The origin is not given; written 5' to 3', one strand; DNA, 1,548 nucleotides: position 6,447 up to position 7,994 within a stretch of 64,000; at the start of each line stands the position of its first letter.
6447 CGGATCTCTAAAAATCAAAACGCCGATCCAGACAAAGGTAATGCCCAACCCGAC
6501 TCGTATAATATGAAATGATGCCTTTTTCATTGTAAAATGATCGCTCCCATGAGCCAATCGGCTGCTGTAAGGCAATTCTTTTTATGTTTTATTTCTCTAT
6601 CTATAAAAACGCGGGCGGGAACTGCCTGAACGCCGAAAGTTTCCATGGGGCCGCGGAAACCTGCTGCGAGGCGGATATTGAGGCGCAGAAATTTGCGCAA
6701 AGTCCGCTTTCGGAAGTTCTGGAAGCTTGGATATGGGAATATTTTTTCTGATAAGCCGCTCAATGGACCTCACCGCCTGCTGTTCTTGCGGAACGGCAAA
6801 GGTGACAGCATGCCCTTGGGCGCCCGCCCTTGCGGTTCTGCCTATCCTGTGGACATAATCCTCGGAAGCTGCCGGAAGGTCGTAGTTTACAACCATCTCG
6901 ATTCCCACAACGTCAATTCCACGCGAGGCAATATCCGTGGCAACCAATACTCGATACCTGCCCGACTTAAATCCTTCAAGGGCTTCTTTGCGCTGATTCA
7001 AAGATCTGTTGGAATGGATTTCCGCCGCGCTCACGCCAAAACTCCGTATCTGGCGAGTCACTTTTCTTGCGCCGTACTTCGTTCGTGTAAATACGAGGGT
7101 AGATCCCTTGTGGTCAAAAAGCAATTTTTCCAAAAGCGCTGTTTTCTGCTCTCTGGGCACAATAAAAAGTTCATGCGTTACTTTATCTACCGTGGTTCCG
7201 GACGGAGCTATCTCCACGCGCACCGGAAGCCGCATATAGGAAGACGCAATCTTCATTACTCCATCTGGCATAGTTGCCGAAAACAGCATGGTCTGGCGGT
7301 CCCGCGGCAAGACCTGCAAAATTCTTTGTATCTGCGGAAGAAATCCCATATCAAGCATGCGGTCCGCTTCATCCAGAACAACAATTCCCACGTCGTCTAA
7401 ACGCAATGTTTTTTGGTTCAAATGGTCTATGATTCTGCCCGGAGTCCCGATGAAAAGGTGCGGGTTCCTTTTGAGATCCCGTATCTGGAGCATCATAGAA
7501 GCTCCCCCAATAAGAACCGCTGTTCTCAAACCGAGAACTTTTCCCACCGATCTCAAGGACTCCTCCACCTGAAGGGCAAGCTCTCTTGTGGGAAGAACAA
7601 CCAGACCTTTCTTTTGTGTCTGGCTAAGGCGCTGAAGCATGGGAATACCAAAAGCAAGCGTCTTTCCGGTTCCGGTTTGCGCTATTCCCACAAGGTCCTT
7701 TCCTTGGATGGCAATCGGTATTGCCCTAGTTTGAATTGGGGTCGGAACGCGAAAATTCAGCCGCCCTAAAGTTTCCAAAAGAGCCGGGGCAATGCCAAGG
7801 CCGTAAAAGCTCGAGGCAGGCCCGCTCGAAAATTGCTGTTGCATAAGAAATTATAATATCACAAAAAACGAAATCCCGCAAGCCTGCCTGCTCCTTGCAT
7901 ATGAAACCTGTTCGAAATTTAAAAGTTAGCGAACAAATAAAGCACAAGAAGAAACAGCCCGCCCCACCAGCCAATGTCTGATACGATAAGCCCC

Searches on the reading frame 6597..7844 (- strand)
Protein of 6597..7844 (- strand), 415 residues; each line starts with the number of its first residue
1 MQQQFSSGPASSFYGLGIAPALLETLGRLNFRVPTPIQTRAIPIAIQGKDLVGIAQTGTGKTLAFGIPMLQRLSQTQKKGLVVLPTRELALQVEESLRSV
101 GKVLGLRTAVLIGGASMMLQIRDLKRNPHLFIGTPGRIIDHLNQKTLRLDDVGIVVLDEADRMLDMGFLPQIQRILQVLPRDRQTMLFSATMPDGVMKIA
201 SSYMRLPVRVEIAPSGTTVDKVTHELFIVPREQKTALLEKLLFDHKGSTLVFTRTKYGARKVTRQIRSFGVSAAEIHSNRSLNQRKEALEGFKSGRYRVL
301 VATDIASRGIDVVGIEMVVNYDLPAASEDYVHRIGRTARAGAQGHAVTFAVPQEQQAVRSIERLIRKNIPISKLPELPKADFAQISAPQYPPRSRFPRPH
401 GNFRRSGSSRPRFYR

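Call 68: search_protein_families(library=pfam, proteins=[window:6597-7844:-], max_evalue=0.0001)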
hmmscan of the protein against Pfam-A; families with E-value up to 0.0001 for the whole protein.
window:6597-7844:- (415 aa): 3 families
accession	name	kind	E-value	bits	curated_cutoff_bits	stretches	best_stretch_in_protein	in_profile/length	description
PF00270.35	DEAD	-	5.1e-52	176.4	26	1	35-197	1-165/167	DEAD/DEAH box helicase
PF00271.37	Helicase_C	-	1.1e-27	96.9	23.5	1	234-341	2-110/110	Helicase conserved C-terminal domain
PF04851.21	ResIII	-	2.8e-07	31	22.5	1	54-193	29-163/164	Type III restriction enzyme, res subunit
